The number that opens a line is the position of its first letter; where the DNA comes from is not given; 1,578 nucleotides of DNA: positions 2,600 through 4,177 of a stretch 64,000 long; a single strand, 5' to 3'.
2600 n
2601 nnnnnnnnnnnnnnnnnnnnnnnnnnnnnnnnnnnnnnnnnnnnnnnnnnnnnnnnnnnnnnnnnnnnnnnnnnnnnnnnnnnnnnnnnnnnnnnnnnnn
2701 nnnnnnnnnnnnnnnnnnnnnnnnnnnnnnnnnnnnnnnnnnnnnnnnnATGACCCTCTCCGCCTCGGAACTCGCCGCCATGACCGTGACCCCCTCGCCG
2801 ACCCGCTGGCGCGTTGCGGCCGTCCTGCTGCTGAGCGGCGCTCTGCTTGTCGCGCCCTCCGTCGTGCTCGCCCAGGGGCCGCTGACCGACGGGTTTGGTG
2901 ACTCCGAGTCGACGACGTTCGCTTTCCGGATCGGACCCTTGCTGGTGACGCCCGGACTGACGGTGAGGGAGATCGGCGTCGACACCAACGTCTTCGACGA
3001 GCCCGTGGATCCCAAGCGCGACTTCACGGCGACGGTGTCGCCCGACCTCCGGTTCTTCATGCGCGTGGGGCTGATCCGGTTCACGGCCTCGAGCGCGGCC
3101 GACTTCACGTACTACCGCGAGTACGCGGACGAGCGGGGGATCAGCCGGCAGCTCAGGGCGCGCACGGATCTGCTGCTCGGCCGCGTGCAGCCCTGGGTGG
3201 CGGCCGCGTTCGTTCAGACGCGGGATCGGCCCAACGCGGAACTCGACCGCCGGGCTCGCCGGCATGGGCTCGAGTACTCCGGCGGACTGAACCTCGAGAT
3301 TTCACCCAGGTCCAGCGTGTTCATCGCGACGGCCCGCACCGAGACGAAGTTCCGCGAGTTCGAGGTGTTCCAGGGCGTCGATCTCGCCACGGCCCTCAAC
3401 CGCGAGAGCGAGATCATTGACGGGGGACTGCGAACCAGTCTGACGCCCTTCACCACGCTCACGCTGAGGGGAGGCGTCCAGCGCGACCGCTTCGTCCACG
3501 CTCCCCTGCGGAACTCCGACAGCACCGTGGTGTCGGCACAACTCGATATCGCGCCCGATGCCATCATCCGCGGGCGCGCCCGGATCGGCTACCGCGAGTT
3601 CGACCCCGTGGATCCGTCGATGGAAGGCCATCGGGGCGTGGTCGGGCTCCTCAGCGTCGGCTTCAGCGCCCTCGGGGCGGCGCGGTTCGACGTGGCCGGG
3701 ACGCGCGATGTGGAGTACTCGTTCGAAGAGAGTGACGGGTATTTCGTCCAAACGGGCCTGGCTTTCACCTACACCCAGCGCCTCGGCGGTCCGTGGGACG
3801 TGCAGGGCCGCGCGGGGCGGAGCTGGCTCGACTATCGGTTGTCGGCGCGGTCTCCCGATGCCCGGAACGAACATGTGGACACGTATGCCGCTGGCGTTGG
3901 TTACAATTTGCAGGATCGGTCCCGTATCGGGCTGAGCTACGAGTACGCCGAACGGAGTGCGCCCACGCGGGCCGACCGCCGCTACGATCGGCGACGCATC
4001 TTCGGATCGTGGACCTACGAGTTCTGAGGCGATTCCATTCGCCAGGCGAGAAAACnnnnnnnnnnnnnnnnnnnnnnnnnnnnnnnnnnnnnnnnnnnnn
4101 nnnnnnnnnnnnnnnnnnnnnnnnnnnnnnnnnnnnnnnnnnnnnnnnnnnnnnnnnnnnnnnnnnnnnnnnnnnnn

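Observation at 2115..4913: Lipoprotein with Ca-loop repeats + 425-aa beta-barrel + truncated OPX: a porin-dependent secretion module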

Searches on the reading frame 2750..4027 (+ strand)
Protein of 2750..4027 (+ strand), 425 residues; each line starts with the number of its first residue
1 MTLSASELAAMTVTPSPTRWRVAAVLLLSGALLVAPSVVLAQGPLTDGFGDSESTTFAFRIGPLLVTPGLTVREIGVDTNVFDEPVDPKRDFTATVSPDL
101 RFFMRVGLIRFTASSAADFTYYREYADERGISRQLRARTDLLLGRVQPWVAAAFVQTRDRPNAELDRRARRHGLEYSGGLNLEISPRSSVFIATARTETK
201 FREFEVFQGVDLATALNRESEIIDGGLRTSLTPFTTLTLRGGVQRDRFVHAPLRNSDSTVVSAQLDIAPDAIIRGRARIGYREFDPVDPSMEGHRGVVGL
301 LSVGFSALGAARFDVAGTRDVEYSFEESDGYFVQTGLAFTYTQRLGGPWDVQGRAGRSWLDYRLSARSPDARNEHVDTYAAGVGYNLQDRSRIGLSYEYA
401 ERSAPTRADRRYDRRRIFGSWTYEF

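Call 3: search_protein_families(library=pfam, proteins=[window:2750-4027:+], max_evalue=0.1)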
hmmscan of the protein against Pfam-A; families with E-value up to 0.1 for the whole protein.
window:2750-4027:+ (425 aa): 3 families
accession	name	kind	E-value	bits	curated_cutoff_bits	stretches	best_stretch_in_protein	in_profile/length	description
PF10082.15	BBP2_2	-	2.4e-05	23.8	23.7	1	60-417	9-370/378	Putative beta-barrel porin 2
PF13505.12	OMP_b-brl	-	0.0096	16.5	28.7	1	313-401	62-154/175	Outer membrane protein beta-barrel domain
PF13609.12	Porin_4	-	0.076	13.2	27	0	309-403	226-308/310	Gram-negative porin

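Call 4: search_protein_families(library=ncbifam, proteins=[window:2750-4027:+], max_evalue=0.1)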
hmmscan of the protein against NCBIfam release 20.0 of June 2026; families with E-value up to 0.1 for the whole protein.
window:2750-4027:+ (425 aa): 2 families
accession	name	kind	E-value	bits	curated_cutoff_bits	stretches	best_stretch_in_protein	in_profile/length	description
TIGR03014.2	EpsL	equivalog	1e-06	28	275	1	278-425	237-385/385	XrtB/PEP-CTERM-associated polysaccharide biosynthesis outer membrane protein EpsL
TIGR03016.1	pepcterm_hypo_1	hypoth_equivalog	2.4e-06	26.8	90.85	1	333-425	390-477/477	TIGR03016 family PEP-CTERM system-associated outer membrane protein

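Call 7: find_homologous_proteins(query=window:2750-4027:+, max_evalue=0.001)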
Query window:2750-4027:+ (425 aa): 90 proteins with E <= 0.001 among 8000 candidates.
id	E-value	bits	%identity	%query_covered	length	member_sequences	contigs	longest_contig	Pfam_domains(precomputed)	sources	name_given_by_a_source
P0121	8.5e-278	939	100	100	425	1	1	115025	-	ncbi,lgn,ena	-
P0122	2.9e-240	815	88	98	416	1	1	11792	PF10082.16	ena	-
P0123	1.3e-193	662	71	98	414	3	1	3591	PF13505.13,PF10082.16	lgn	-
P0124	3.5e-188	644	69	98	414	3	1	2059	PF10082.16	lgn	-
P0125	2.9e-185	634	68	98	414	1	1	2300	PF10082.16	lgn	-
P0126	1.0e-181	622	68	95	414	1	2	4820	PF10082.16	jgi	-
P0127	7.4e-179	613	67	98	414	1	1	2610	PF13505.13,PF10082.16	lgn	-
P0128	5.4e-157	541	59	98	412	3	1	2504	PF10082.16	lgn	-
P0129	8.9e-138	478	55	95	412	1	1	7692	PF10082.16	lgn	-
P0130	6.4e-115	403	46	98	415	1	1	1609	PF10082.16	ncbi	-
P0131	1.7e-114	401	47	95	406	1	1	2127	PF10082.16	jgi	jgi:hypothetical protein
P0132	7.4e-114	399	48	96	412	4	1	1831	PF10082.16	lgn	-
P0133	6.2e-109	383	48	95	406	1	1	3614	PF10082.16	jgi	jgi:hypothetical protein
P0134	5.1e-108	380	47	95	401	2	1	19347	PF10082.16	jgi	jgi:hypothetical protein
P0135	8.6e-107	376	47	91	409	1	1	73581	PF10082.16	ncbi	ncbi:MAG: outer membrane beta-barrel protein [Acidobacteriota bacterium]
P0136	7.7e-102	359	45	98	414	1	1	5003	PF10082.16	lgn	-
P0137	1.2e-100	356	43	98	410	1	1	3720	PF10082.16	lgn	-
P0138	1.6e-97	345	42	95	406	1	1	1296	PF10082.16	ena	-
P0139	9.5e-93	329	42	96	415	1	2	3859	PF10082.16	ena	-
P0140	9.1e-92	326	42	91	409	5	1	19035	PF10082.16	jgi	jgi:hypothetical protein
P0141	1.4e-90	322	42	96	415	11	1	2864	PF10082.16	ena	-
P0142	3.4e-90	321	41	95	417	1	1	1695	PF10082.16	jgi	jgi:hypothetical protein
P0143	1.1e-87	313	41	95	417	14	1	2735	PF10082.16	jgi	jgi:Putative beta-barrel porin 2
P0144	1.1e-87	313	42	96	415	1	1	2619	PF10082.16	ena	-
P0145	1.0e-86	310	41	95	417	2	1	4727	PF10082.16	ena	-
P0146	1.3e-86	309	40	94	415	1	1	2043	PF10082.16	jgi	jgi:hypothetical protein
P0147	8.6e-86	307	39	96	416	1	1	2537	PF10082.16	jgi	-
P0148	8.7e-86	307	39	98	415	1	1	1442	PF10082.16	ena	-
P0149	1.0e-85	306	39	95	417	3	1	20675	PF10082.16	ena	-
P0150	1.9e-85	305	40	96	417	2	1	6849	PF10082.16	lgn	-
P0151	6.7e-85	304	39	96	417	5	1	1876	PF10082.16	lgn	-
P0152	2.6e-84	302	41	94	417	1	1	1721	PF10082.16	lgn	-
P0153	5.3e-84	301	39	97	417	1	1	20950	PF10082.16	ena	-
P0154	8.2e-84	300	40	95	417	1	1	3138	PF10082.16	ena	-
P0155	1.2e-83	300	41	92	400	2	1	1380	PF10082.16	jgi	-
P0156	1.6e-83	299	40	93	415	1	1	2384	PF10082.16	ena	-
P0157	4.7e-83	298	40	90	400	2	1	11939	PF10082.16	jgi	jgi:hypothetical protein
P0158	4.7e-83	298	58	56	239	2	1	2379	PF10082.16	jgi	jgi:hypothetical protein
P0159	3.7e-82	295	43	86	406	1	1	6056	PF10082.16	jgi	jgi:putative beta-barrel porin BBP2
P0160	8.2e-82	293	39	91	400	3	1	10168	PF10082.16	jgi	jgi:hypothetical protein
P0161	2.2e-81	292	39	92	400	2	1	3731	PF10082.16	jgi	jgi:hypothetical protein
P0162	1.1e-79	286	40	87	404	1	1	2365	PF10082.16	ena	-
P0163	1.6e-79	286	38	96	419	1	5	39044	PF10082.16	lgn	-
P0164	3.0e-79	285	38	96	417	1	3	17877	PF10082.16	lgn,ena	-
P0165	3.7e-78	281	38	95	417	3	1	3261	PF10082.16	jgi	jgi:hypothetical protein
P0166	7.5e-77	277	36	89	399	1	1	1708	PF10082.16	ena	-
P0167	1.9e-76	276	39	96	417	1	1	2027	PF10082.16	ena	-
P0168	2.9e-76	275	37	95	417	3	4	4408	PF10082.16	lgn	-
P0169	6.7e-76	274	37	82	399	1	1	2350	PF10082.16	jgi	jgi:hypothetical protein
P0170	1.2e-75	273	40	87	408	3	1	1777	PF10082.16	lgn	-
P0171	3.8e-75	272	37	88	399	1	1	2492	PF10082.16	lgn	-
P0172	1.4e-73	266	38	87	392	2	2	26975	PF13505.13,PF10082.16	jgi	-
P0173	4.9e-70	255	38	86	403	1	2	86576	PF10082.16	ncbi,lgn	-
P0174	2.1e-69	253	36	95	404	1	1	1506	PF13505.13,PF10082.16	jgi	jgi:hypothetical protein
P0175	3.5e-68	249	37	86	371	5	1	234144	PF13505.13,PF10082.16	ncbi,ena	-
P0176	4.4e-66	242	39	77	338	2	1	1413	PF10082.16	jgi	jgi:hypothetical protein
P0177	5.5e-65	238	35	94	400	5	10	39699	PF10082.16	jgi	jgi:hypothetical protein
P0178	7.9e-65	238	36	87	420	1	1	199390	PF13505.13,PF10082.16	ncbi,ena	-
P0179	1.5e-63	233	36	90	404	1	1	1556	PF10082.16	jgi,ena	-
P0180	4.8e-63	232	35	95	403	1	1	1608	PF10082.16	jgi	jgi:hypothetical protein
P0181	7.9e-61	224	33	92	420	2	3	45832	PF10082.16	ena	-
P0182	1.1e-60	224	38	86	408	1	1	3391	PF10082.16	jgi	jgi:hypothetical protein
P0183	4.0e-60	222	37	86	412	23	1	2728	PF10082.16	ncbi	-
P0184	2.2e-59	220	37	86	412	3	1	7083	PF10082.16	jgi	jgi:Putative beta-barrel porin 2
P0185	5.3e-59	218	36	91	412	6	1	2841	PF10082.16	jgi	jgi:hypothetical protein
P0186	1.3e-58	217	36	86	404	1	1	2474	PF13505.13,PF10082.16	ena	-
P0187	1.3e-58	217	36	93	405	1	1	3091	PF10082.16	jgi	jgi:hypothetical protein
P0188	1.3e-57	214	35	89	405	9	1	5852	PF10082.16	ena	-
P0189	2.2e-56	210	34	85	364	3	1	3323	PF10082.16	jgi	jgi:hypothetical protein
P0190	5.2e-56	208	35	93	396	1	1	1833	PF10082.16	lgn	-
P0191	7.4e-56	208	34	85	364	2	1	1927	PF10082.16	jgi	jgi:hypothetical protein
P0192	8.3e-56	208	34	86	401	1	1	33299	PF10082.16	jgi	jgi:hypothetical protein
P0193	2.4e-55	206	35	86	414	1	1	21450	PF10082.16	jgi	jgi:hypothetical protein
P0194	1.4e-54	204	34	86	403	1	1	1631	PF10082.16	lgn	-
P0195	1.7e-54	204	32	85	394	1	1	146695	PF10082.16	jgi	jgi:hypothetical protein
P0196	6.5e-54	202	35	85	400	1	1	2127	PF10082.16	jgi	jgi:hypothetical protein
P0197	1.2e-53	201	34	92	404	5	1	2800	PF10082.16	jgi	jgi:hypothetical protein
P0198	4.9e-53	199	32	88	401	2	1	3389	PF10082.16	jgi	jgi:hypothetical protein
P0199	6.8e-53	198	35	86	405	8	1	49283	PF10082.16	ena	-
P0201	2.7e-50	190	32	89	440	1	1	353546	PF10082.16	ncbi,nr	ncbi:MAG: outer membrane beta-barrel protein [Luteitalea sp.]|nr:outer membrane beta-barrel protein 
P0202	9.3e-49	185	32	95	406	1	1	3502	PF10082.16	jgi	jgi:hypothetical protein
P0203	8.3e-48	181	32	86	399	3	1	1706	PF10082.16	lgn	-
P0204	1.5e-47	181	32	85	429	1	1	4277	PF10082.16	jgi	jgi:hypothetical protein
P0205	1.3e-46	178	32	86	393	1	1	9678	PF10082.16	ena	-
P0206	4.7e-46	176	32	95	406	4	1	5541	PF10082.16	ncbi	-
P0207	1.6e-43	167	32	95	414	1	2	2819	PF10082.16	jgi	jgi:hypothetical protein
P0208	1.2e-41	161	32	89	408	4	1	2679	PF10082.16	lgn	-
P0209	1.5e-41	161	30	84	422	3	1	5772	PF10082.16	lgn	-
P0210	5.8e-11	60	28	85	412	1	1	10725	PF10082.16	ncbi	ncbi:MAG: outer membrane beta-barrel protein [Candidatus Aminicenantales bacterium]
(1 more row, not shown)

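Call 27: predict_structure(alignment_id=A2)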
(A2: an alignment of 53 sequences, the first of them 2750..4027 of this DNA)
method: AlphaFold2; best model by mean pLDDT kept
length: 425 residues; sequences in the alignment: 53
mean_pLDDT: 90.5   pTM: 0.83
mean pLDDT of the five models: 90.5, 90.5, 89.7, 89.4, 89.2
residues with pLDDT >= 90: 352; 70-90: 27; 50-70: 28; < 50: 18
segments of 3 or more residues with pLDDT < 50: 28-41
pLDDT, mean of each block of 10 residues (from residue 1): 51 56 50 37 68 83 95 98 97 98 96 97 97 97 97 97 94 98 97 98 96 97 98 97 98 97 96 95 96 95 94 97 94 97 96 98 78 95 96 98 95 98 90
secondary structure, 60 per line:
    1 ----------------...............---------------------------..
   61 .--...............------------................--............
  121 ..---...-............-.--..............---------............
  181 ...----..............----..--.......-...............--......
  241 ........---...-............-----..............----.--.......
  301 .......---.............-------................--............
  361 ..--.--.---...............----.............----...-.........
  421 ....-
elements in order: H17-31 E59-61 E64-78 E91-106 E109-122 E130-141 E146-159 E169-183 E188-201 H212-216 E218-232 E235-248 E256-267 E273-286 E294-307 E311-323 E331-346 E349-362 E372-386 E391-403 E412-424

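Call 42: find_encoding_contigs(protein=P0210, flank=6000, max_places=2)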
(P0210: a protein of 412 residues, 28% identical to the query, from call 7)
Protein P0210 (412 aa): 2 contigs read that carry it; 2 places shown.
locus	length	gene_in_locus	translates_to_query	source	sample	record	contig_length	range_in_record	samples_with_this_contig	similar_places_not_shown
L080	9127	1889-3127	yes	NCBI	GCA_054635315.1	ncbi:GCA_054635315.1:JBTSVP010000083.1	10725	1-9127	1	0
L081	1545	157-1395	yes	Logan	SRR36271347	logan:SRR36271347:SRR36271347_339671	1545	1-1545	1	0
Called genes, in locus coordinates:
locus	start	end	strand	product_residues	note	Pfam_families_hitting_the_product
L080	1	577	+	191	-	PF02397:Bac_transf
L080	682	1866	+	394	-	PF01266:DAO (weak), PF01494:FAD_binding_3 (weak), PF03486:HI0933_like, PF04820:Trp_halogenase (faint), PF05834:Lycopene_cycl (faint), PF13450:NAD_binding_8 (weak), PF01266:DAO (weak), PF22578:GGR_cat (weak), +1 more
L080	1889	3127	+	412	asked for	PF10082:BBP2_2 (weak)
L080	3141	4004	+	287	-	PF02563:Poly_export, PF10531:SLBB, PF22461:SLBB_2, PF10531:SLBB, PF22461:SLBB_2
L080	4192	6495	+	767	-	PF02706:Wzz, PF13807:GNVR, PF01656:CbiA, PF10609:ParA (weak), PF13614:AAA_31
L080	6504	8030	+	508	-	PF04932:Wzy_C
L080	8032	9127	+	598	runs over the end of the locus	-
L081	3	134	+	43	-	?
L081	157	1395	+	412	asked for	PF10082:BBP2_2 (weak)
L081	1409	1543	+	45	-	?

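Call 43: find_encoding_contigs(protein=P0201, flank=6000, max_places=2)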
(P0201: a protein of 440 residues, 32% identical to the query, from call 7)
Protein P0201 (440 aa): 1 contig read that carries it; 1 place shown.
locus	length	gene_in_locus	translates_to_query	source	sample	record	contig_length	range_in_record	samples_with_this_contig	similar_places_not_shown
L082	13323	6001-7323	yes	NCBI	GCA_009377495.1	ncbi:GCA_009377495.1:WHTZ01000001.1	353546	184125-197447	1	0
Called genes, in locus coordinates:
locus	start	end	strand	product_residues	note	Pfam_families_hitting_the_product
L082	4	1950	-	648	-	PF00501:AMP-binding, PF23562:AMP-binding_C_3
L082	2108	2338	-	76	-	-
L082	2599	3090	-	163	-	PF01967:MoaC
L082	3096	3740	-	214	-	PF06971:Put_DNA-bind_N, PF02629:CoA_binding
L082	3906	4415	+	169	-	PF02357:NusG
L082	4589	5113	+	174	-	-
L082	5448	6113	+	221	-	-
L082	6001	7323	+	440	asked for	PF10082:BBP2_2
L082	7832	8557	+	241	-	PF02563:Poly_export, PF10531:SLBB, PF22461:SLBB_2, PF10531:SLBB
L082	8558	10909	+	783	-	PF02706:Wzz, PF13807:GNVR, PF01656:CbiA (weak), PF06564:CBP_BcsQ (faint), PF13614:AAA_31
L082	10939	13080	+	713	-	PF16889:Hepar_II_III_N, PF07940:Hepar_II_III_C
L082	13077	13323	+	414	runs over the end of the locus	PF13439:Glyco_transf_4, PF13579:Glyco_trans_4_4, PF00534:Glycos_transf_1, PF13692:Glyco_trans_1_4, PF13524:Glyco_trans_1_2 (weak)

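Call 48: search_solved_structures(query=A2, max_evalue=10)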
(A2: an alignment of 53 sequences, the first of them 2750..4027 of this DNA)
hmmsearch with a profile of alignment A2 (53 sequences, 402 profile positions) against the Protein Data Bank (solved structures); distinct sequences matched with E-value up to 10: 3.
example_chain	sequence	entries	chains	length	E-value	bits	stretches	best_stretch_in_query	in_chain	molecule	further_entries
3aeh_A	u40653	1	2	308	0.038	15.8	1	325-377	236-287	Hemoglobin-binding protease hbp autotransporter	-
8p94_I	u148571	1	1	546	0.095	14.5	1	335-390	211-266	Src substrate cortactin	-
9y9z_A1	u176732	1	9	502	0.15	13.8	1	159-240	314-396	CF4, TGME49_246720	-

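Call 74: search_protein_families(library=ncbifam, alignment_id=A2, max_evalue=0.001)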
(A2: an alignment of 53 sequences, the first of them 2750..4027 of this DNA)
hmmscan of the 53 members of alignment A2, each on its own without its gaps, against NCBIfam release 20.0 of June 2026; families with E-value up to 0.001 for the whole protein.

A. member 1, window:2750-4027:+ (425 aa): 2 families
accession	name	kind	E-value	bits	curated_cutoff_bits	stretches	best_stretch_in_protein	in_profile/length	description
TIGR03014.2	EpsL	equivalog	1e-06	28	275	1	278-425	237-385/385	XrtB/PEP-CTERM-associated polysaccharide biosynthesis outer membrane protein EpsL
TIGR03016.1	pepcterm_hypo_1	hypoth_equivalog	2.4e-06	26.8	90.85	0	333-425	390-477/477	TIGR03016 family PEP-CTERM system-associated outer membrane protein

B. families by the number of members that match (of 53 scanned): 2 families
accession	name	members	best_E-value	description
TIGR03014.2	EpsL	43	1.5e-11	XrtB/PEP-CTERM-associated polysaccharide biosynthesis outer membrane protein EpsL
TIGR03016.1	pepcterm_hypo_1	30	9.2e-13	TIGR03016 family PEP-CTERM system-associated outer membrane protein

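Call 78: find_encoding_contigs(protein=P0121, flank=3000, max_places=2)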
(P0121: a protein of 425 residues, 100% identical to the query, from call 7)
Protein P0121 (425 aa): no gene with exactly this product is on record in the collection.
